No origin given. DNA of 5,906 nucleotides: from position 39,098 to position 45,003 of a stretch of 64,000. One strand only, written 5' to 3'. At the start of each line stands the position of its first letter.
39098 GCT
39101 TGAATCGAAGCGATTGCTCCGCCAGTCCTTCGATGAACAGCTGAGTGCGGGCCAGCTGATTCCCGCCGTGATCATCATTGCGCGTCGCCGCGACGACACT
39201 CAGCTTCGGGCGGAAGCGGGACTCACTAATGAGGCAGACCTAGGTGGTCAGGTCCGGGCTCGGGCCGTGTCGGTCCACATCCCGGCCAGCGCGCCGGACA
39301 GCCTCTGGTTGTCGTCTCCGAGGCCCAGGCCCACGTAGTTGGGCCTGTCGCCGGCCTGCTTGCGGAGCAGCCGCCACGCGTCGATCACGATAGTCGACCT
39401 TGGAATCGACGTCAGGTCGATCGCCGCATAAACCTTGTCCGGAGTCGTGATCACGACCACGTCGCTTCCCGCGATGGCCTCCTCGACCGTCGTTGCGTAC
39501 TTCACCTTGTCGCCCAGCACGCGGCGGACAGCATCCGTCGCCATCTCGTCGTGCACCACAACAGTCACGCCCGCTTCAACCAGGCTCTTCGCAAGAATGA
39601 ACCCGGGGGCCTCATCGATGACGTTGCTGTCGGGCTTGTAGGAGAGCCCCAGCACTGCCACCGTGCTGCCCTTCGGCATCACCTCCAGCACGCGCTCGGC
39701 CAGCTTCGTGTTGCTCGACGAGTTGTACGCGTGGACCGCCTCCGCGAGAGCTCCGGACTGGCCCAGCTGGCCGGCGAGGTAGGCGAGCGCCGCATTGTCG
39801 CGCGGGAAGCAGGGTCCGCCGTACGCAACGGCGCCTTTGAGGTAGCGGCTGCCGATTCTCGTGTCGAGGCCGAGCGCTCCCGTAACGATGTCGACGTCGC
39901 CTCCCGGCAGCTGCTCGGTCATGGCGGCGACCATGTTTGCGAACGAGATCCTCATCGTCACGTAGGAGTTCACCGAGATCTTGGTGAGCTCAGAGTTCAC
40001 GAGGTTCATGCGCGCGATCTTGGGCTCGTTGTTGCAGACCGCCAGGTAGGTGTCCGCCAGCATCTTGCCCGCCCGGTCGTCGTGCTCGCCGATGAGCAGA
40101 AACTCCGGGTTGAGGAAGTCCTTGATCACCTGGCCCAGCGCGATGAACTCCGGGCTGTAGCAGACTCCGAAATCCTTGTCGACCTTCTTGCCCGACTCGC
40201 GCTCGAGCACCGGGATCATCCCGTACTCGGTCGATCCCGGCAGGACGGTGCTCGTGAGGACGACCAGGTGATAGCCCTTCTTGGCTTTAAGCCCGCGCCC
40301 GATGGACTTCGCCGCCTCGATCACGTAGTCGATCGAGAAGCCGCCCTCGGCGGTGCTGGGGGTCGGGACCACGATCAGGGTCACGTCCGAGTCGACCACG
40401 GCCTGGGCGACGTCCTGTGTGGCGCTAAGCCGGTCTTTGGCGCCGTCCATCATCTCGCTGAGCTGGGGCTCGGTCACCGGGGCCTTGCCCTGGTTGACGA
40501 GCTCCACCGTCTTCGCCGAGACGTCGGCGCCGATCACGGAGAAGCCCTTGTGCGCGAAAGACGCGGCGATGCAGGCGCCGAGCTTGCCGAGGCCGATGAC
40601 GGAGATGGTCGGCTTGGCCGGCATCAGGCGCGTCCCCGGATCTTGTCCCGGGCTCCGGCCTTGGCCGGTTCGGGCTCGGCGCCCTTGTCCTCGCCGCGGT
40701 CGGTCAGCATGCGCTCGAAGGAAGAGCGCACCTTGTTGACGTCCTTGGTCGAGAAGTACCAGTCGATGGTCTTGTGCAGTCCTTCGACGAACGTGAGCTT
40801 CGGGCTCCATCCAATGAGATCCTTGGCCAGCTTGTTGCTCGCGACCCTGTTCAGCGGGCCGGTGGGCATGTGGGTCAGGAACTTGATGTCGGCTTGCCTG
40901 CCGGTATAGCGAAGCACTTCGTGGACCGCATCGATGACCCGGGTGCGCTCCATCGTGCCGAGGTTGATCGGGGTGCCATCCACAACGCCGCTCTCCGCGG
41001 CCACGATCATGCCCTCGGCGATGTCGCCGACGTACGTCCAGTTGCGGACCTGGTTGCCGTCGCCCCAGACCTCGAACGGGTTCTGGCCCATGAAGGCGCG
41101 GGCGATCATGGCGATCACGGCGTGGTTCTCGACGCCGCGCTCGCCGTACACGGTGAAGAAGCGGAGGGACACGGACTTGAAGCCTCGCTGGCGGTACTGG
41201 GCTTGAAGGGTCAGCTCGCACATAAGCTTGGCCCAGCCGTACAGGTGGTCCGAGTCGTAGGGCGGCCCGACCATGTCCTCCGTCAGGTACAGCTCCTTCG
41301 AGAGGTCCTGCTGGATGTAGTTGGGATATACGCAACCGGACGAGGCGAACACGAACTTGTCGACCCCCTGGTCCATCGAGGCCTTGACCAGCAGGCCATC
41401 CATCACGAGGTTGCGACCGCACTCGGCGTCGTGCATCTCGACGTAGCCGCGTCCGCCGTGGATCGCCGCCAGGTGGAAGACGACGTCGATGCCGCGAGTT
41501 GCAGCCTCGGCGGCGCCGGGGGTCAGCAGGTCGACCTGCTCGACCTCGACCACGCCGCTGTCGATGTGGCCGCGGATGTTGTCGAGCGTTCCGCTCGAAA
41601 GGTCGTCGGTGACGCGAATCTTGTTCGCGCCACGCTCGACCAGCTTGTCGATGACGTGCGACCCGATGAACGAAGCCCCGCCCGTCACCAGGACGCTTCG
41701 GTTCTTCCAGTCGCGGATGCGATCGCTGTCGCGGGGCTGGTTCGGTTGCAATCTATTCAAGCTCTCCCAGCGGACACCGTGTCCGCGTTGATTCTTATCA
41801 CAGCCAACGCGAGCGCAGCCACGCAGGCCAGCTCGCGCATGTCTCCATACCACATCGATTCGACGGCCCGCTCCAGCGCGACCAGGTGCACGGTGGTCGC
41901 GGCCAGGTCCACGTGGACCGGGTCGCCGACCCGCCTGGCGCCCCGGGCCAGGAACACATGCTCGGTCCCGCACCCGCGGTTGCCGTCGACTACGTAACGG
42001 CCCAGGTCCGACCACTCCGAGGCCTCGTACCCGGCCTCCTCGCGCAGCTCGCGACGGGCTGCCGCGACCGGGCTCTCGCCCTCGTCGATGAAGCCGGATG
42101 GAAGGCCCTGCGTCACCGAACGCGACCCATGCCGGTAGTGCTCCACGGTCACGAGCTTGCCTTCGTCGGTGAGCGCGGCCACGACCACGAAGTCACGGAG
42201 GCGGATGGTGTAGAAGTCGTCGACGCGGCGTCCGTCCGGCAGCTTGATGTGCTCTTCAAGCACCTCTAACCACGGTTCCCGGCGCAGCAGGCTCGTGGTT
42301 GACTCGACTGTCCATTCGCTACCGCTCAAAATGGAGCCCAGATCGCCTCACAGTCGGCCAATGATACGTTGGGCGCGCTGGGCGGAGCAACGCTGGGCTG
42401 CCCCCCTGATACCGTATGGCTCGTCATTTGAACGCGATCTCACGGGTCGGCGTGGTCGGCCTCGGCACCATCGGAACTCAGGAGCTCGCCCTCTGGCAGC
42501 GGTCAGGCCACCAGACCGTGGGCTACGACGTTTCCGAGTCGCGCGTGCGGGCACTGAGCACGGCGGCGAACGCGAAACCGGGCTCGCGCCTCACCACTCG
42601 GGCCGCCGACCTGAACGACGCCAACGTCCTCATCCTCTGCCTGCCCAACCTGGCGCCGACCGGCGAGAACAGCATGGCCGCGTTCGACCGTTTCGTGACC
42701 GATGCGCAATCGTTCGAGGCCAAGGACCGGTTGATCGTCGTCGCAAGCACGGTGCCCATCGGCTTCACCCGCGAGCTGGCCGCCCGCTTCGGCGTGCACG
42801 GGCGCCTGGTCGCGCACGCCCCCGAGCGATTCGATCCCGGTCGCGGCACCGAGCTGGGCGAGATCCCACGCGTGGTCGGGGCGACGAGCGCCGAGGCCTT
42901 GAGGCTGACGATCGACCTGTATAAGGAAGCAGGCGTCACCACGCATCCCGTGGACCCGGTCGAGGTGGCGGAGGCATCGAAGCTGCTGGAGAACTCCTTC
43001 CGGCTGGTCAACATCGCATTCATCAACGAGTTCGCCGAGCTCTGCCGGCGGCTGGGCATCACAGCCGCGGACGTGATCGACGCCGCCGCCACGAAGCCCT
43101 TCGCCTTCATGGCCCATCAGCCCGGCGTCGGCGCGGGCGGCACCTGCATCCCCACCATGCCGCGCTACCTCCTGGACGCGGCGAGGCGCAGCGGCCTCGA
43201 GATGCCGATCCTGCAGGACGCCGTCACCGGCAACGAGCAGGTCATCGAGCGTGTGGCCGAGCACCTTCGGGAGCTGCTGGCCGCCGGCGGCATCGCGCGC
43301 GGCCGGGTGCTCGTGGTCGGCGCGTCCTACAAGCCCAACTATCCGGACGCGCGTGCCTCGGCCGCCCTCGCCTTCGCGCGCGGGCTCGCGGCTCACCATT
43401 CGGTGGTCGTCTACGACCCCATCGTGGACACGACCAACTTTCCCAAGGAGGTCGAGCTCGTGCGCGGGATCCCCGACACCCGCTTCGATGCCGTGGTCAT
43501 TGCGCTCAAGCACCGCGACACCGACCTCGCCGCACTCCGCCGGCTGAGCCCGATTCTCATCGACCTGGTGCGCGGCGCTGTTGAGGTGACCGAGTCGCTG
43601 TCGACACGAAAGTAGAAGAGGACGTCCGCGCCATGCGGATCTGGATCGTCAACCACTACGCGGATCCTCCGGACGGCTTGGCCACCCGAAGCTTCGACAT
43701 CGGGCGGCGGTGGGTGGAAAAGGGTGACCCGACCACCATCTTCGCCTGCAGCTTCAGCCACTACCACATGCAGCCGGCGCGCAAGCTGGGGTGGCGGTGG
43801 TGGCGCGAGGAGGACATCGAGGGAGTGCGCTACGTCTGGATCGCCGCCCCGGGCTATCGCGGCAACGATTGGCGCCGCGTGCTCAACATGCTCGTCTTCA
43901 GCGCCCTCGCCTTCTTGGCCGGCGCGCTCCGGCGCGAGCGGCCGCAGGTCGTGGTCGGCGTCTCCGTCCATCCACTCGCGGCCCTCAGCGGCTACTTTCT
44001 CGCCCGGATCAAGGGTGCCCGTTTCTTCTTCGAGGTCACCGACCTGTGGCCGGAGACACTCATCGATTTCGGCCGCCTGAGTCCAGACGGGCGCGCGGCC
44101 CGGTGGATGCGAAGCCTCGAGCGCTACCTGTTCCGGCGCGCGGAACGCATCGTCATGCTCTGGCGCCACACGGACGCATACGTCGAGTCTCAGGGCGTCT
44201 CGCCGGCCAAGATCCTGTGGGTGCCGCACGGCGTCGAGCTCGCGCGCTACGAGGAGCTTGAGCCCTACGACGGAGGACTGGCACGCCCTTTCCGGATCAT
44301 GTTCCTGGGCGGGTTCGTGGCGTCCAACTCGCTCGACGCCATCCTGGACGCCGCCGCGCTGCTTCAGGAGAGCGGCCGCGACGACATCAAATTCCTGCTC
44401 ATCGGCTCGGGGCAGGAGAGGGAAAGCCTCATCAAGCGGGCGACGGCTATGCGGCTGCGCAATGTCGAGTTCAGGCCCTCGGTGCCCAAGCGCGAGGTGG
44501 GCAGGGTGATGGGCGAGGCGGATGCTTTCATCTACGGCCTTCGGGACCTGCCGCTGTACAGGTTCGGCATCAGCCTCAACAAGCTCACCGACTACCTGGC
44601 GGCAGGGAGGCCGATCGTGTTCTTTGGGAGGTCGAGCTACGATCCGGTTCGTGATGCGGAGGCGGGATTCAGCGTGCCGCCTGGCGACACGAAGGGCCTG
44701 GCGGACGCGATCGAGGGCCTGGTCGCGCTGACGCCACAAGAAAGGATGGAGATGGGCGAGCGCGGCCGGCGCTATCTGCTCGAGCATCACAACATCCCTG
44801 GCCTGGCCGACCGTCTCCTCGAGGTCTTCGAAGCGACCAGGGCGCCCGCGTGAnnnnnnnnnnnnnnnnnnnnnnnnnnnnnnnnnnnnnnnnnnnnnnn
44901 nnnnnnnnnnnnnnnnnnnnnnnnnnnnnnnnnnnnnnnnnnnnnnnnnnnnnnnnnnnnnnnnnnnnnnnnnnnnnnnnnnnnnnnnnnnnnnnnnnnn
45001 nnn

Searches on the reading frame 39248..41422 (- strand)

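Call 8: search_protein_families(library=pfam, proteins=[window:39248-41422:-], max_evalue=0.001)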
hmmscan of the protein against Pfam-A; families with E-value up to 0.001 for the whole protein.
window:39248-41422:- (724 aa): 8 families
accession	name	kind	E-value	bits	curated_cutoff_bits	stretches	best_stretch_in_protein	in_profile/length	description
PF03721.20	UDPG_MGDP_dh_N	-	3.1e-46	157.7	27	1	272-455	2-184/187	UDP-glucose/GDP-mannose dehydrogenase family, NAD binding domain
PF00984.24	UDPG_MGDP_dh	-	6.5e-21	74.7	25.4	1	477-568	3-93/94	UDP-glucose/GDP-mannose dehydrogenase family, central domain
PF03720.21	UDPG_MGDP_dh_C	-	2.6e-18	66.7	30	1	589-687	1-102/103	UDP-glucose/GDP-mannose dehydrogenase family, UDP binding domain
PF03446.21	NAD_binding_2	-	9.3e-11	42.4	21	1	272-358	1-69/161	NAD binding domain of 6-phosphogluconate dehydrogenase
PF01210.29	NAD_Gly3P_dh_N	-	3.2e-08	34.1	23.1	1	273-359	2-84/158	NAD-dependent glycerol-3-phosphate dehydrogenase N-terminus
PF03807.23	F420_oxidored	-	1.1e-06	29.6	21.6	0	607-682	11-91/94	NADP oxidoreductase coenzyme F420-dependent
PF02826.25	2-Hacid_dh_C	-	3.3e-06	27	25.1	0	253-313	21-77/178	D-isomer specific 2-hydroxyacid dehydrogenase, NAD binding domain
PF02737.24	3HCDH_N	-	2.4e-05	24.8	22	1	272-347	1-81/180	3-hydroxyacyl-CoA dehydrogenase, NAD binding domain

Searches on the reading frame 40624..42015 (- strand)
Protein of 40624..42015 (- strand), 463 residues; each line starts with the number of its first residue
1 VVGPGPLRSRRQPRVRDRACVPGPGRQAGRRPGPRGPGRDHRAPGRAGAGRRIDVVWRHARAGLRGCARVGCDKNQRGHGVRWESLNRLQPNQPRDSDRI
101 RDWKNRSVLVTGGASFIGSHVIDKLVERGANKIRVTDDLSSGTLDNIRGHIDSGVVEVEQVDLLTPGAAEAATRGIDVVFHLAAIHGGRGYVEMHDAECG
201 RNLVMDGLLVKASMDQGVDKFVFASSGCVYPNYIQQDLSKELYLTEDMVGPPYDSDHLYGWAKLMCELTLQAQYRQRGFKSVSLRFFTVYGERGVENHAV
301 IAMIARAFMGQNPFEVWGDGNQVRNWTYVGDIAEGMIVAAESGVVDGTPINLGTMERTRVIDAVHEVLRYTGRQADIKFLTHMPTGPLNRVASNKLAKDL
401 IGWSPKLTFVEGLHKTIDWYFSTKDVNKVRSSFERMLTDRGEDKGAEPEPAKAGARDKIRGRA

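Call 8: search_protein_families(library=pfam, proteins=[window:40624-42015:-], max_evalue=0.001)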
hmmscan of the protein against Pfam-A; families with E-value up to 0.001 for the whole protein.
window:40624-42015:- (463 aa): 7 families
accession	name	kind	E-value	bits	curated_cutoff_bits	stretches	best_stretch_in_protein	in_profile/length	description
PF01370.27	Epimerase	-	7.9e-43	147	20.9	1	108-353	1-240/240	NAD dependent epimerase/dehydratase family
PF16363.11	GDP_Man_Dehyd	-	4.5e-24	86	27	1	109-415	1-331/332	GDP-mannose 4,6 dehydratase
PF01073.25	3Beta_HSD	-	8.5e-21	74.6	22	1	109-341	1-230/280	3-beta hydroxysteroid dehydrogenase/isomerase family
PF04321.23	RmlD_sub_bind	-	2.7e-07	30.4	27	1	107-343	2-200/287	RmlD substrate binding domain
PF02719.21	Polysacc_synt_2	-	5.6e-07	29.5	20.2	1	108-226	1-128/293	Polysaccharide biosynthesis protein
PF13460.12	NAD_binding_10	-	3.5e-06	27.5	27.2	1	112-231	1-103/184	NAD(P)H-binding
PF07993.18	NAD_binding_4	-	0.001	18.8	20.1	0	169-292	82-210/258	Male sterility protein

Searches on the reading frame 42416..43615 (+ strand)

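Call 8: search_protein_families(library=pfam, proteins=[window:42416-43615:+], max_evalue=0.001)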
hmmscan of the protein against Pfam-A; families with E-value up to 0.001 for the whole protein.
window:42416-43615:+ (399 aa): 4 families
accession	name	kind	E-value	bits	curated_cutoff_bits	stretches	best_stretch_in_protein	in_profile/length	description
PF00984.24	UDPG_MGDP_dh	-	8.7e-26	90.3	25.4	1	184-274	2-93/94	UDP-glucose/GDP-mannose dehydrogenase family, central domain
PF03721.20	UDPG_MGDP_dh_N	-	3.5e-09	36.9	27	1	60-159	67-177/187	UDP-glucose/GDP-mannose dehydrogenase family, NAD binding domain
PF03720.21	UDPG_MGDP_dh_C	-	4.1e-09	37.2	30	1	299-371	1-79/103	UDP-glucose/GDP-mannose dehydrogenase family, UDP binding domain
PF03446.21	NAD_binding_2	-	5.3e-05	23.7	21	1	10-130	1-112/161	NAD binding domain of 6-phosphogluconate dehydrogenase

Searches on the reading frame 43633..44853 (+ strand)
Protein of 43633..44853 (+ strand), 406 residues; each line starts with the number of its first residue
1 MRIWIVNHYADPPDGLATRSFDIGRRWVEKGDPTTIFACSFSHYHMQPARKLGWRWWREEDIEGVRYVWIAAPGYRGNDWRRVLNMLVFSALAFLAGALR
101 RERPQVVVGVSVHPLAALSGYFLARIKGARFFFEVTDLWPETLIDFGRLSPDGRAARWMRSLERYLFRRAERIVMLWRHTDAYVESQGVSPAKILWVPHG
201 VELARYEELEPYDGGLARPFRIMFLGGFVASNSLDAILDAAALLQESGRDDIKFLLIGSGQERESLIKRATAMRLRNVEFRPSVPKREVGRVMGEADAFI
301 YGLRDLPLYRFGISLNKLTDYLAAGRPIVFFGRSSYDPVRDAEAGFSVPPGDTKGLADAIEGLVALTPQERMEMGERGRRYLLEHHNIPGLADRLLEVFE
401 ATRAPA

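Call 8: search_protein_families(library=pfam, proteins=[window:43633-44853:+], max_evalue=0.001)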
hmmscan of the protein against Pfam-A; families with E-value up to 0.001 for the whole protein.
window:43633-44853:+ (406 aa): 5 families
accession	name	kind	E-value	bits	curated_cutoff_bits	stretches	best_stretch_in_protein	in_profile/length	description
PF13692.12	Glyco_trans_1_4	-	1e-16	61.9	27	1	220-364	2-140/142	Glycosyl transferases group 1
PF00534.26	Glycos_transf_1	-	9.9e-14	51.7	26.4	1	220-380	16-171/172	Glycosyl transferases group 1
PF13579.12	Glyco_trans_4_4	-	4.9e-13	50.1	29.7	1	15-200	2-158/158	Glycosyl transferase 4-like domain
PF13439.12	Glyco_transf_4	-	1.9e-09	38.2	28.5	1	14-205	2-170/170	Glycosyltransferase Family 4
PF13524.12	Glyco_trans_1_2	-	1.4e-05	25.5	25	1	250-396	13-143/144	Glycosyl transferase-like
